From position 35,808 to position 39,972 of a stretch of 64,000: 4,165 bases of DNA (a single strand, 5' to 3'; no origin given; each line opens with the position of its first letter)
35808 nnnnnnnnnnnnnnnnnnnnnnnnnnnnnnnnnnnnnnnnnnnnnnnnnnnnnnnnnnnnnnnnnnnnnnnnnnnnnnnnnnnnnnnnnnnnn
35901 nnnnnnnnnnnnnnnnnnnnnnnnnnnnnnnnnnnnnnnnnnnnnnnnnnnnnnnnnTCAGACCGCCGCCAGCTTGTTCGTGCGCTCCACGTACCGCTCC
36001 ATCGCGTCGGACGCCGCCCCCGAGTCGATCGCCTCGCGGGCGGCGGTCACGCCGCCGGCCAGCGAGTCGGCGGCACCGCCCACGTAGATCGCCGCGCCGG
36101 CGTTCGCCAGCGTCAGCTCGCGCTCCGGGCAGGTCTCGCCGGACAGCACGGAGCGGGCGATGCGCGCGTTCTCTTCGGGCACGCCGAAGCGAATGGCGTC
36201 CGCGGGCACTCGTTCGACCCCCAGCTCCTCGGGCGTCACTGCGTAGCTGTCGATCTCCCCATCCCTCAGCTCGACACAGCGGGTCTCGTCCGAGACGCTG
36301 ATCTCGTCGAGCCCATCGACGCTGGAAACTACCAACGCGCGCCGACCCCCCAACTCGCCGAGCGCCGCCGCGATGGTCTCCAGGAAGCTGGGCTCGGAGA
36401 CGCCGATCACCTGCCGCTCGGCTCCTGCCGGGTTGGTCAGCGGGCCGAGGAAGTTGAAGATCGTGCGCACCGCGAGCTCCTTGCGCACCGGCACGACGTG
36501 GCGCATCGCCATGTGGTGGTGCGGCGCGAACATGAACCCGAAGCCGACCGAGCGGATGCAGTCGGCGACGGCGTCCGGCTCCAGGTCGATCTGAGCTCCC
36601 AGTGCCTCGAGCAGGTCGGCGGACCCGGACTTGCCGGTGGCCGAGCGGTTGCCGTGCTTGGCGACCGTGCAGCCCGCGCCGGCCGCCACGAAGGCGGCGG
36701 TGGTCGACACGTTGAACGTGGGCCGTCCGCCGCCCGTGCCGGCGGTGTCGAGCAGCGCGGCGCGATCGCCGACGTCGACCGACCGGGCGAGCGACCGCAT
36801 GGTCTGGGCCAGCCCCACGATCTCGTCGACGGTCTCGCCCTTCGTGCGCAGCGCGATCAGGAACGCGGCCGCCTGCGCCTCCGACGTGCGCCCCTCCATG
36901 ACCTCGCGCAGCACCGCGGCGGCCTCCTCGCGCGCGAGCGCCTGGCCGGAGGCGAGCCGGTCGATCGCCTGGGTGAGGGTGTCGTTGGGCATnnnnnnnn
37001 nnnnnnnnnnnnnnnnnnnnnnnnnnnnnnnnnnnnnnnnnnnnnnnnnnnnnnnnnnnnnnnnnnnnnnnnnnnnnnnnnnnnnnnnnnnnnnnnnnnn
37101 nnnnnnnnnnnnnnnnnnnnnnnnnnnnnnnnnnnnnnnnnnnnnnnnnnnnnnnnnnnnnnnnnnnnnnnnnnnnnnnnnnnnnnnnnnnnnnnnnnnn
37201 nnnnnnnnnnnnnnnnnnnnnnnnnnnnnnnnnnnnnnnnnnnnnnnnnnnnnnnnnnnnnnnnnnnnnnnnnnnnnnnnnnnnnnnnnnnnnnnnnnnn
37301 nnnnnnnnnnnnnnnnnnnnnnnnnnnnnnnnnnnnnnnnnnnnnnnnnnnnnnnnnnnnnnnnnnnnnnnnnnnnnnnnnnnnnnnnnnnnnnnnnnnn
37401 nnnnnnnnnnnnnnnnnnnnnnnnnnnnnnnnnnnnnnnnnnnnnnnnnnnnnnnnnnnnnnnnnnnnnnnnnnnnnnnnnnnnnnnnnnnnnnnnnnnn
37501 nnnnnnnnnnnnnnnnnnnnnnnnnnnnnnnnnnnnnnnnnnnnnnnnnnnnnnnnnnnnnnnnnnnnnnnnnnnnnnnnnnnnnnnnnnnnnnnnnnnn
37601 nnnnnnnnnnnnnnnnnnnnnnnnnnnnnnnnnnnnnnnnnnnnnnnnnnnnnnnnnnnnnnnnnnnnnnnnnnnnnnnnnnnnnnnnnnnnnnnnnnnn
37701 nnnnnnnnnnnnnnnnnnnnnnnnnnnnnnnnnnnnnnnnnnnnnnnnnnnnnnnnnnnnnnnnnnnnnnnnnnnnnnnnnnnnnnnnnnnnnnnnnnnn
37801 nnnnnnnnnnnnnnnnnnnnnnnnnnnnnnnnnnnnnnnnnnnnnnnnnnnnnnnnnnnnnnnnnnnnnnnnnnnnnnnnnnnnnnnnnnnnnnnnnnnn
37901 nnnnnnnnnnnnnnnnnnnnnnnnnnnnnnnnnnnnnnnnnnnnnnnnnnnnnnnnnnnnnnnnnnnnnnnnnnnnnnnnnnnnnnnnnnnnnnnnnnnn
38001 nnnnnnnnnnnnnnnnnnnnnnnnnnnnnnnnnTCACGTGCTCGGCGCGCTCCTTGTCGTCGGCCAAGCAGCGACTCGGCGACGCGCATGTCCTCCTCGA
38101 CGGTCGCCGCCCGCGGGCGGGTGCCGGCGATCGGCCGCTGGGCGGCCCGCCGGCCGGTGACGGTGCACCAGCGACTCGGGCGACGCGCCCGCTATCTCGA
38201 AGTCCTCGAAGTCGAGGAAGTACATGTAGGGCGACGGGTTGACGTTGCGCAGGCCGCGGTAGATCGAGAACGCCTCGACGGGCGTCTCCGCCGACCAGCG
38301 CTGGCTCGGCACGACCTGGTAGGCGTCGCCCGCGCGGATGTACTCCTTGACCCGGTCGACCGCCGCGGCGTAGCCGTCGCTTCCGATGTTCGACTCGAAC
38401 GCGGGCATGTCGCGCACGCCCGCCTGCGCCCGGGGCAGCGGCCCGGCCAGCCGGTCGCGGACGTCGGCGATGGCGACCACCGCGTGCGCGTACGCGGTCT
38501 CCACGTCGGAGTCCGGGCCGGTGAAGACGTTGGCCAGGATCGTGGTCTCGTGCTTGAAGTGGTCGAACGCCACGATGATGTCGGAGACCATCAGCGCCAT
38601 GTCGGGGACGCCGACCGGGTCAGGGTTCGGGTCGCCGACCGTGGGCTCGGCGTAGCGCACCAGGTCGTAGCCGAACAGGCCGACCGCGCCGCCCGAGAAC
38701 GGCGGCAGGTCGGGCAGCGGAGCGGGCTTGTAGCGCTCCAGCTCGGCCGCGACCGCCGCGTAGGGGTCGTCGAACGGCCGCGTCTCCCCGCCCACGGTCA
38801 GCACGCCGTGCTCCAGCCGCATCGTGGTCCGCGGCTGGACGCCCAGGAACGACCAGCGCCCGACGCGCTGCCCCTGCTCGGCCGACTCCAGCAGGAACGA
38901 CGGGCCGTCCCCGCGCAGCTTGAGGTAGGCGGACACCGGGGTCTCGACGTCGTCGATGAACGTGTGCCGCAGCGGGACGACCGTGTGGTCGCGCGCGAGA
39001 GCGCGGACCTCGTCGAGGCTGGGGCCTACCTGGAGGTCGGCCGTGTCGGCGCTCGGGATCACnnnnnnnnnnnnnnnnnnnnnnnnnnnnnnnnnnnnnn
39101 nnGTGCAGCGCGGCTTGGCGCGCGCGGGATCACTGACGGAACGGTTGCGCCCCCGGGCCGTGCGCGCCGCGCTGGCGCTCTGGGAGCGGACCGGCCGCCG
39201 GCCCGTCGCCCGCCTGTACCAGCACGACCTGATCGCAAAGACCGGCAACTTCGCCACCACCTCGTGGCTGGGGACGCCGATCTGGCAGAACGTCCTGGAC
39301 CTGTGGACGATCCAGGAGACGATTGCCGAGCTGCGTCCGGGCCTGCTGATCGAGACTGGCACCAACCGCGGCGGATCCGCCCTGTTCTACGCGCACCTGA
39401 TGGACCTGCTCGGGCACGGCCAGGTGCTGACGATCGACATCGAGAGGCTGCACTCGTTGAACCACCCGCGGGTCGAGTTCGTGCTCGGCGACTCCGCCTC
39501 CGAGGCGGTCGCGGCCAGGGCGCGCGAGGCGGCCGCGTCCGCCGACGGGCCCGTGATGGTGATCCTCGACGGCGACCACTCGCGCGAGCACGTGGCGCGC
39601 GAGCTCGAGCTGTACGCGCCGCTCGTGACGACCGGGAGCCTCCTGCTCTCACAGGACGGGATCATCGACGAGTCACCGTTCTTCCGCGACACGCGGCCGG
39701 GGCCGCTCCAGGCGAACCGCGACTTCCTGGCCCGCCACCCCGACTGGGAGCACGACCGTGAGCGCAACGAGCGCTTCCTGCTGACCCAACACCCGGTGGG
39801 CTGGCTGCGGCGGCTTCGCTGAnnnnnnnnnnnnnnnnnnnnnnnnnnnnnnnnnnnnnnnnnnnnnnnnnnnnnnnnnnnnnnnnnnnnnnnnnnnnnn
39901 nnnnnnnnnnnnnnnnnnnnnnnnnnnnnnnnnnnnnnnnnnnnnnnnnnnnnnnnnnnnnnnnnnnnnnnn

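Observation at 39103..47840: Methyltransferase-rich glycan cluster with a Wzx flippase but no polymerase, ligase or priming phosphoglycosyltransferase: candidate pathway for a heavily O-methylated oligosaccharide or glycolipid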

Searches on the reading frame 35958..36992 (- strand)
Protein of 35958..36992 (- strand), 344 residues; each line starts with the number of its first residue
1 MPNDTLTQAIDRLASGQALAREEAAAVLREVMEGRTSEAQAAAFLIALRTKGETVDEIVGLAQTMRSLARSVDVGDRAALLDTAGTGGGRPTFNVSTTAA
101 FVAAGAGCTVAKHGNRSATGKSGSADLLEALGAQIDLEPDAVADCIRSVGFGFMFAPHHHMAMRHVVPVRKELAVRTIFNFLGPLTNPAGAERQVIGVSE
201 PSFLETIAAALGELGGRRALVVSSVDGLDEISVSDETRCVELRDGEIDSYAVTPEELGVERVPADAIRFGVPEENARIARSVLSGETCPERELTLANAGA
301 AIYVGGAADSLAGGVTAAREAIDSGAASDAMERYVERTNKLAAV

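Call 9: search_protein_families(library=pfam, proteins=[window:35958-36992:-], max_evalue=0.01)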
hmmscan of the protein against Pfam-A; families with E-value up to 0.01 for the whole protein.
window:35958-36992:- (344 aa): 2 families
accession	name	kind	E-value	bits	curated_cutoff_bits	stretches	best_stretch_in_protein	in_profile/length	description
PF00591.27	Glycos_transf_3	-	3.2e-87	292.8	27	1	79-327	3-252/253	Glycosyl transferase family, a/b domain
PF02885.22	Glycos_trans_3N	-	2.8e-21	75.5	26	1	8-68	2-62/63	Glycosyl transferase family, helical bundle domain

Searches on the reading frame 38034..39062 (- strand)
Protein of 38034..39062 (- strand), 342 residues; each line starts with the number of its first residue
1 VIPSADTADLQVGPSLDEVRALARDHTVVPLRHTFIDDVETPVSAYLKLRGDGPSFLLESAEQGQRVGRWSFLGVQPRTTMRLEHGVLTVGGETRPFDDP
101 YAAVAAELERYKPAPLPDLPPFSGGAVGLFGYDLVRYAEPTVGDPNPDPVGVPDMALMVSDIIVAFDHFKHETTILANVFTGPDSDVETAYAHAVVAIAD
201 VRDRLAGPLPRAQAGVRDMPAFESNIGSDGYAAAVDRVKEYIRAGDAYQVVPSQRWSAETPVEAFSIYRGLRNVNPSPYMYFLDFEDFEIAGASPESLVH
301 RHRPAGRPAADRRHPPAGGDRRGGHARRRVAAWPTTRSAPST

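Call 9: search_protein_families(library=pfam, proteins=[window:38034-39062:-], max_evalue=0.01)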
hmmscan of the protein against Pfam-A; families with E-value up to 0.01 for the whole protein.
window:38034-39062:- (342 aa): 2 families
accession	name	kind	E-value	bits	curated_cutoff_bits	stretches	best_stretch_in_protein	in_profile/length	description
PF04715.19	Anth_synt_I_N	-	7e-34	117.5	23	1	38-175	1-140/140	Anthranilate synthase component I, N terminal region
PF00425.24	Chorismate_bind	-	3.9e-17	63.1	27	1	229-302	3-78/257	chorismate binding enzyme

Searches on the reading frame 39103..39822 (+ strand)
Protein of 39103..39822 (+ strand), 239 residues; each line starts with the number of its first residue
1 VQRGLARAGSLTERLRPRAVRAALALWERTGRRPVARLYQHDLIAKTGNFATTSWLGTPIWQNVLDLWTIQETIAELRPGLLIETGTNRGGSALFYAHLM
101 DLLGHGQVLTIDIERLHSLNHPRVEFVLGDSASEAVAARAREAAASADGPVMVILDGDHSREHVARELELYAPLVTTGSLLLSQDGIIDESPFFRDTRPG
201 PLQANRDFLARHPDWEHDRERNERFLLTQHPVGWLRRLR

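Call 8: search_protein_families(library=pfam, proteins=[window:39103-39822:+], max_evalue=0.01)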
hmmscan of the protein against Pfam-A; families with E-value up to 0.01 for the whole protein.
window:39103-39822:+ (239 aa): 2 families
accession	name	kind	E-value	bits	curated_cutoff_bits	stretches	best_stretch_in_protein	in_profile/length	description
PF04989.18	RMNT_CmcI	-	1.7e-49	168.8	23.2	1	51-237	5-205/206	Rhamnosyl O-methyltransferase/CmcI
PF13578.12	Methyltransf_24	-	5.8e-09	37.2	26.3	1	83-185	1-104/105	Methyltransferase domain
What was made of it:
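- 39103..39822 (+): CmcI / rhamnosyl-O-methyltransferase-family SAM methyltransferase (239 aa). PF04989 at 168.8 bits, covering 5-205 of 206 profile positions (call 8).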

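Call 15: search_protein_families(library=ncbifam, proteins=[window:39103-39822:+], max_evalue=0.001)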
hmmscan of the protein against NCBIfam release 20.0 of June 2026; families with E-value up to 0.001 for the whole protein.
window:39103-39822:+ (239 aa): 1 family
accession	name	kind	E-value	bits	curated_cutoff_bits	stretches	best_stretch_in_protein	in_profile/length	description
NF045824.1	RhmsylMtase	equivalog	3.5e-40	137.8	400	1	47-237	29-225/226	rhamnosyl O-methyltransferase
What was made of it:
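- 39103..39822 (+): NCBIfam rhamnosyl O-MT equivalog scores 138 bits, below its cutoff of 400 (call 15).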

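Call 25: search_solved_structures(query=window:39103-39822:+, max_evalue=0.001)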
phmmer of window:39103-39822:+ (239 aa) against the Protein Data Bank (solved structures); distinct sequences matched with E-value up to 0.001: 0.
